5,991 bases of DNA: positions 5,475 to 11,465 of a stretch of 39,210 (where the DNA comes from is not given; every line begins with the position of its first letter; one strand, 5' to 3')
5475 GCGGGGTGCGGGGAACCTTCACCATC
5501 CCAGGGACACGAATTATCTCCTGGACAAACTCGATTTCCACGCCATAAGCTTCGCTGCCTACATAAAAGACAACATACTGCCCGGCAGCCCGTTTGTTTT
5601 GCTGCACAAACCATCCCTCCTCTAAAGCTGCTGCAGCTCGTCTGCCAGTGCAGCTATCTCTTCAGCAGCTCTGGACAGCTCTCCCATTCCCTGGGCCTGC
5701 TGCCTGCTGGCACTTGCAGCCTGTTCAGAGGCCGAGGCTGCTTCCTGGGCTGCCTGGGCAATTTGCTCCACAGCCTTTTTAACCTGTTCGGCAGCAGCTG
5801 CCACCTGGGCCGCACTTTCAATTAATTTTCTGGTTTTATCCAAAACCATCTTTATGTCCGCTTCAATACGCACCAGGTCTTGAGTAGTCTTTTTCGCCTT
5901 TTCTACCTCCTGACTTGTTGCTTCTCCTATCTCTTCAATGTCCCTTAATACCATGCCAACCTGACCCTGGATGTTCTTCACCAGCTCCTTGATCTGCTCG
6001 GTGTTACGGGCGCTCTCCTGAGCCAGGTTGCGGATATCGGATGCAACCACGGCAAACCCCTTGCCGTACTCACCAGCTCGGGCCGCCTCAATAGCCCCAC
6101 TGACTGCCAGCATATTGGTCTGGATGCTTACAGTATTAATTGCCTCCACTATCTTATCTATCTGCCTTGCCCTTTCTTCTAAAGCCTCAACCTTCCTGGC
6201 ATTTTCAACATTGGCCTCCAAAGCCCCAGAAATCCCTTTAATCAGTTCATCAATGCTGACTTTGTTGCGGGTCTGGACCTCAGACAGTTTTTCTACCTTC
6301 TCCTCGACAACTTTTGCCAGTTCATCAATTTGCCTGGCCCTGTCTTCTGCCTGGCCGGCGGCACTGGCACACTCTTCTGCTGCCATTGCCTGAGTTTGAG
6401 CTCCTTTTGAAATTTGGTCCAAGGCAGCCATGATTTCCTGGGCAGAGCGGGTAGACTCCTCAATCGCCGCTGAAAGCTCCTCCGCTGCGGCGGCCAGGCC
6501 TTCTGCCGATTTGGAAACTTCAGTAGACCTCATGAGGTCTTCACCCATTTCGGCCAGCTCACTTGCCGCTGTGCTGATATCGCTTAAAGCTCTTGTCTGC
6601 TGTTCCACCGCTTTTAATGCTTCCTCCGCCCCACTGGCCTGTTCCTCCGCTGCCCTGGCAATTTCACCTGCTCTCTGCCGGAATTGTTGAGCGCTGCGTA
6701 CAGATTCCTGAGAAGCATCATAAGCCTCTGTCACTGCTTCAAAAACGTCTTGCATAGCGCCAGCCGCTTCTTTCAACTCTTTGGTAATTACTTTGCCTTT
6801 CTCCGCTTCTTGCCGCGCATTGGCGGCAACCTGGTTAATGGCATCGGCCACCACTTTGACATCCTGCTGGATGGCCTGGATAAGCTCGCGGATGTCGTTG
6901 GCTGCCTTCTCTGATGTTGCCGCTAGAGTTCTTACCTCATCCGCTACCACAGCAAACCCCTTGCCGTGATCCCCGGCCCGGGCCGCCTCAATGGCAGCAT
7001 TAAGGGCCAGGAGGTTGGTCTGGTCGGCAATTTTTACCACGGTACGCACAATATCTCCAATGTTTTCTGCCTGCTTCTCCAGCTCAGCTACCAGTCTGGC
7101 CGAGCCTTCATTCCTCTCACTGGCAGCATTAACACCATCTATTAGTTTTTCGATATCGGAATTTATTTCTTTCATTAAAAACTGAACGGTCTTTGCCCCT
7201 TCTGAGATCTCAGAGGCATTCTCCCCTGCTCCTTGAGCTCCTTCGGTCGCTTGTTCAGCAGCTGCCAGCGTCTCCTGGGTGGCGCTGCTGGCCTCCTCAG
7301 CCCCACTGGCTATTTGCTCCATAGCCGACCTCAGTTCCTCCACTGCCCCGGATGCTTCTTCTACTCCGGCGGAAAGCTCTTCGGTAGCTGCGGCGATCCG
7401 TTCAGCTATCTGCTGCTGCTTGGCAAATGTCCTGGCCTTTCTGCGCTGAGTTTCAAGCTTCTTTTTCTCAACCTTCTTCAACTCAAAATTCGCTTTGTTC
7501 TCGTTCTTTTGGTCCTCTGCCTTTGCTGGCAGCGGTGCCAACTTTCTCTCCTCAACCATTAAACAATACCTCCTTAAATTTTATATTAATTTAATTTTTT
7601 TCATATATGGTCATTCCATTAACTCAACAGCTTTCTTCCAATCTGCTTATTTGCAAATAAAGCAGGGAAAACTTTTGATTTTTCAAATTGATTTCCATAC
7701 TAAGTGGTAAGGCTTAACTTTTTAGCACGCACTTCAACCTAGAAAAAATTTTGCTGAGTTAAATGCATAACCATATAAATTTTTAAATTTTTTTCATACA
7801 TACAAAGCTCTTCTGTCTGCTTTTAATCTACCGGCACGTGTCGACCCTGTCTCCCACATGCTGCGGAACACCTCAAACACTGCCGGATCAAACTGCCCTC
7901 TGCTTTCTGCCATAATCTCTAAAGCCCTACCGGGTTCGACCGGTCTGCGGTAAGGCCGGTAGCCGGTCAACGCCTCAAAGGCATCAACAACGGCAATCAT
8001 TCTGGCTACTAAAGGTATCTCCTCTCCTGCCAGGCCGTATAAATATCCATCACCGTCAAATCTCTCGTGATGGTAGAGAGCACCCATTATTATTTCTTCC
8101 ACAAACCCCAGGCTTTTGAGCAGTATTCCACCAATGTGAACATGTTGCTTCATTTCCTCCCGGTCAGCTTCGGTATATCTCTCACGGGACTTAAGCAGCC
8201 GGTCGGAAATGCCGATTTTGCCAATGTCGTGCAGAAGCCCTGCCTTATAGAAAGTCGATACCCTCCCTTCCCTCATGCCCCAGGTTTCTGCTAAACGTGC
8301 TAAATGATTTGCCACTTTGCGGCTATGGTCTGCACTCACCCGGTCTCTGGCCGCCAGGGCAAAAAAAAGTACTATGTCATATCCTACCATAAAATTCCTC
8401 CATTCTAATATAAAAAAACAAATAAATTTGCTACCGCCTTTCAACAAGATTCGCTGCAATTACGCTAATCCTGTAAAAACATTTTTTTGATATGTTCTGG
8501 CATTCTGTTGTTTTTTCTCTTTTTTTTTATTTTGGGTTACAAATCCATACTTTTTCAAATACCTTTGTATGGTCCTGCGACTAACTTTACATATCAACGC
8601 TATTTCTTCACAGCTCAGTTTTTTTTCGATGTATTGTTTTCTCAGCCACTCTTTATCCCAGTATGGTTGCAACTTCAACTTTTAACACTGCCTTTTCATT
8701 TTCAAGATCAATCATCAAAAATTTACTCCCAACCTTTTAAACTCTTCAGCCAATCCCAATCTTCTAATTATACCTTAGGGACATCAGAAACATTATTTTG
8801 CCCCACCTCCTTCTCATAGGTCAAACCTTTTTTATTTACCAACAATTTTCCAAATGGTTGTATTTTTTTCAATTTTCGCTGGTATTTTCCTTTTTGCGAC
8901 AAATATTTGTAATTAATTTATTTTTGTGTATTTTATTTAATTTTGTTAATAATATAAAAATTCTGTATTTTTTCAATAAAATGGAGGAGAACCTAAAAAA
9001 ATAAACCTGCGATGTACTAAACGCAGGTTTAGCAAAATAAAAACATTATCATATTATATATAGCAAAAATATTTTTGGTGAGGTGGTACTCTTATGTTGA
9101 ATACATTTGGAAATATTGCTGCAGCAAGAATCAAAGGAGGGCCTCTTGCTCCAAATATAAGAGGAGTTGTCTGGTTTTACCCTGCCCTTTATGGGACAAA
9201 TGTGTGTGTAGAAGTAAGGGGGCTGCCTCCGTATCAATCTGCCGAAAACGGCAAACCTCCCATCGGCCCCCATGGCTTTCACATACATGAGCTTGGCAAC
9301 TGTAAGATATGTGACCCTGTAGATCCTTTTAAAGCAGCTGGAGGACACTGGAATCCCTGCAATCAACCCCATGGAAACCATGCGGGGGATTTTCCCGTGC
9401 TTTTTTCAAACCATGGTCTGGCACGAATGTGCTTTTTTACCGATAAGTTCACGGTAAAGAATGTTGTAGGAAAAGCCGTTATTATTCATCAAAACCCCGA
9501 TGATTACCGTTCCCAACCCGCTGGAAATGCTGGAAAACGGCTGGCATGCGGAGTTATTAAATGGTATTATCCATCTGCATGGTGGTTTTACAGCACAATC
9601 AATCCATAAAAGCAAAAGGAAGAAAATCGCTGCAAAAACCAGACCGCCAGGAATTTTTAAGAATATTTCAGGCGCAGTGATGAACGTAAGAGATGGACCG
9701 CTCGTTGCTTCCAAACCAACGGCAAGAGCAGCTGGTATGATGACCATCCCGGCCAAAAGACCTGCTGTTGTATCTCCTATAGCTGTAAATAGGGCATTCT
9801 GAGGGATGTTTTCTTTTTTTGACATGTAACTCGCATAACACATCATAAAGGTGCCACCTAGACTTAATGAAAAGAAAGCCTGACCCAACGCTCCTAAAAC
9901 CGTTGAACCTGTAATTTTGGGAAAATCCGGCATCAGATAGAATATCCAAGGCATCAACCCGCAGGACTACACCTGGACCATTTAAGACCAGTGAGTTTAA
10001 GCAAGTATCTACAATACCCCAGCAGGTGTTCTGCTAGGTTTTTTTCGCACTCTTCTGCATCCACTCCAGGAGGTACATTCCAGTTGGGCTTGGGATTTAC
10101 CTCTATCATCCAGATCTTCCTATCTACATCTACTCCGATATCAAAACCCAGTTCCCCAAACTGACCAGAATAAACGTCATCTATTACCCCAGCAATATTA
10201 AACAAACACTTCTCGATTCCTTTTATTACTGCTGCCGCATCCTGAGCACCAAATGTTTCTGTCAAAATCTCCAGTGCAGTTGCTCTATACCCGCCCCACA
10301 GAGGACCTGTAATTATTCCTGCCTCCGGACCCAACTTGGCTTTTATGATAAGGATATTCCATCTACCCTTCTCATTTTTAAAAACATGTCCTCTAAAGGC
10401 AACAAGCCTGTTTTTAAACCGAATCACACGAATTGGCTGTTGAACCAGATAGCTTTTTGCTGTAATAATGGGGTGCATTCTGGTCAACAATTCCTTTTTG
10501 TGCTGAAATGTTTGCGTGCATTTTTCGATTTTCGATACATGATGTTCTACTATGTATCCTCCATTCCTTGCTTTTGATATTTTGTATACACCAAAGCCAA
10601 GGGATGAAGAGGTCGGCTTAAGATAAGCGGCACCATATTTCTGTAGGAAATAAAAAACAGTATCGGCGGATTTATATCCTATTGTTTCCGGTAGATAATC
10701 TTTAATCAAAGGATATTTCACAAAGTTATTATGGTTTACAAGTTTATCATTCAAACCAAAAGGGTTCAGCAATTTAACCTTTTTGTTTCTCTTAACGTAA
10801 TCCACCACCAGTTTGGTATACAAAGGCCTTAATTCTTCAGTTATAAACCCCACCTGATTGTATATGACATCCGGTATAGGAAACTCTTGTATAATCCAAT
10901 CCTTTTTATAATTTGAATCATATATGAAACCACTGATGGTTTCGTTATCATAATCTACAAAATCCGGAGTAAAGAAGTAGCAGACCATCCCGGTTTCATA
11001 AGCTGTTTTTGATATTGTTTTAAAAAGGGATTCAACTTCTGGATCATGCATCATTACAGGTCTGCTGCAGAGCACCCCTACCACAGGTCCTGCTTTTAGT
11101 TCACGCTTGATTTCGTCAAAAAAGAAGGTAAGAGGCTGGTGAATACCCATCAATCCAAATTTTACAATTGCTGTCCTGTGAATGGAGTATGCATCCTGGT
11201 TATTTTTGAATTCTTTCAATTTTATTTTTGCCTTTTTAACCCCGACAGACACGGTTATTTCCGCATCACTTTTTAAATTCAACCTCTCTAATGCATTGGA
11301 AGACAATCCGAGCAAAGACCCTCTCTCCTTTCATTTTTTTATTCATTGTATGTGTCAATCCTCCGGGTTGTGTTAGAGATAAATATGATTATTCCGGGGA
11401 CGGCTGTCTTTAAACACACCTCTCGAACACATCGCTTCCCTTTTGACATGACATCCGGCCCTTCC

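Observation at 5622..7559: Soluble chemoreceptor carrying two complete signalling hairpin tips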

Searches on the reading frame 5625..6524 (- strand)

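Call 43: search_protein_families(library=pfam, proteins=[window:5625-6524:-], max_evalue=0.001)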
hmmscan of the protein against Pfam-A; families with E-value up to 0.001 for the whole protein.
seq(300 aa): 3 families
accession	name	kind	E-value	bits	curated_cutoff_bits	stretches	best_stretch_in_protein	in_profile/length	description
PF00015.26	MCPsignal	-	2.5e-33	115.8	34.6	1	109-257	22-170/172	Methyl-accepting chemotaxis protein (MCP) signalling domain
PF20155.4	TMP_3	-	3.1e-06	27.5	41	1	3-111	62-167/192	Tape measure protein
PF06103.16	DUF948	-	0.00024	21.7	37.2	0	2-66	23-87/89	Bacterial protein of unknown function (DUF948)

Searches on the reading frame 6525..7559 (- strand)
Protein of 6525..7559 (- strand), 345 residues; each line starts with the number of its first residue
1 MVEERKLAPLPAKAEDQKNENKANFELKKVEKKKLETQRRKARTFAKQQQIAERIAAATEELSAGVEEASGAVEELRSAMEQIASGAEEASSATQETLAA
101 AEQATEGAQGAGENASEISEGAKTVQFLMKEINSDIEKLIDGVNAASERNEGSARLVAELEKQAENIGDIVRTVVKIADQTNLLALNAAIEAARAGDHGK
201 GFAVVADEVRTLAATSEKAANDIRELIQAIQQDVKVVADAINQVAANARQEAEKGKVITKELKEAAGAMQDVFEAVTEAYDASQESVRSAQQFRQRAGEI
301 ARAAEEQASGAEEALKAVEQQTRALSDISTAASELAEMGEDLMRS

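Call 43: search_protein_families(library=pfam, proteins=[window:6525-7559:-], max_evalue=0.001)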
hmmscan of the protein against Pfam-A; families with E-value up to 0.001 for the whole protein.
seq(345 aa): 1 family
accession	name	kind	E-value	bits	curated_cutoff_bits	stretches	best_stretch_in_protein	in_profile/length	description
PF00015.26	MCPsignal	-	5.8e-38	130.9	34.6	1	157-300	25-168/172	Methyl-accepting chemotaxis protein (MCP) signalling domain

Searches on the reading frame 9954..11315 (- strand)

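Call 36: search_protein_families(library=pfam, proteins=[window:9954-11315:-], max_evalue=0.01)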
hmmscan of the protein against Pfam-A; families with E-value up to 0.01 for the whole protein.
window:9954-11315:- (453 aa): 1 family
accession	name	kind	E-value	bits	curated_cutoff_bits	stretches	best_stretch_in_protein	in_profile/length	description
PF14398.11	ATPgrasp_YheCD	-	8.9e-57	192.7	26.8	1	180-438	2-255/255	YheC/D like ATP-grasp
